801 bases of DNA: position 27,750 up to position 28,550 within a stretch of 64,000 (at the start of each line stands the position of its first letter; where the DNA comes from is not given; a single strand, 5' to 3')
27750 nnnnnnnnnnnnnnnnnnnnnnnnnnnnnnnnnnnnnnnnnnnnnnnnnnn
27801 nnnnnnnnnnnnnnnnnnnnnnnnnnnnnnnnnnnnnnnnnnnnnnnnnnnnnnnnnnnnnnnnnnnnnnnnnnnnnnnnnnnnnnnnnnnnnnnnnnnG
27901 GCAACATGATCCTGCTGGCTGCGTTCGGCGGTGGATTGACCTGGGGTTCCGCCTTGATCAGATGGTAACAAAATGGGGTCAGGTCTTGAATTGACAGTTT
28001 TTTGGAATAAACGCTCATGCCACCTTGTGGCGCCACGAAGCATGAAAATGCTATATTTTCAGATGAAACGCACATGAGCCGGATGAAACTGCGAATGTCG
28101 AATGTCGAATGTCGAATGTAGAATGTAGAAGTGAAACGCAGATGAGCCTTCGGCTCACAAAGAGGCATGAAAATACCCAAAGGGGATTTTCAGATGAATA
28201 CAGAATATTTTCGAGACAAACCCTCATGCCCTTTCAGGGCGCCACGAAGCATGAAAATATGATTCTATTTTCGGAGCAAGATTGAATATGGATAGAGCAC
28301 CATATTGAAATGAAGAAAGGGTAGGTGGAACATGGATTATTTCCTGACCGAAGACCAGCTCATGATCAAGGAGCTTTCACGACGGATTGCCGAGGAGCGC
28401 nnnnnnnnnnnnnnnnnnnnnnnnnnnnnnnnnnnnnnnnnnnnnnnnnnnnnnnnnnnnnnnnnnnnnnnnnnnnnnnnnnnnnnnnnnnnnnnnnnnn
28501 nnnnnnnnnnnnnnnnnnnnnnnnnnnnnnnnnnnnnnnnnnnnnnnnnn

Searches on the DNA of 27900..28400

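Call 78: search_rna_families(source=window, start=27900, end=28400, threshold=evalue, max_evalue=1)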
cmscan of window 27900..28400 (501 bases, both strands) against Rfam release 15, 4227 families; matches with E-value up to 1: 2.
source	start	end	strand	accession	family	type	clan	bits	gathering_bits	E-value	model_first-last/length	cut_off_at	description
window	28306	28349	+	RF01124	sR36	Gene; snRNA; snoRNA; CD-box;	-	16.1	55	0.12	1-55/55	no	Small nucleolar RNA sR36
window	27961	28035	+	RF02172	RFPL3-AS1_2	Gene; lncRNA;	-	13.4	40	0.59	1-71/71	no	RFPL3 antisense RNA 1 conserved region 2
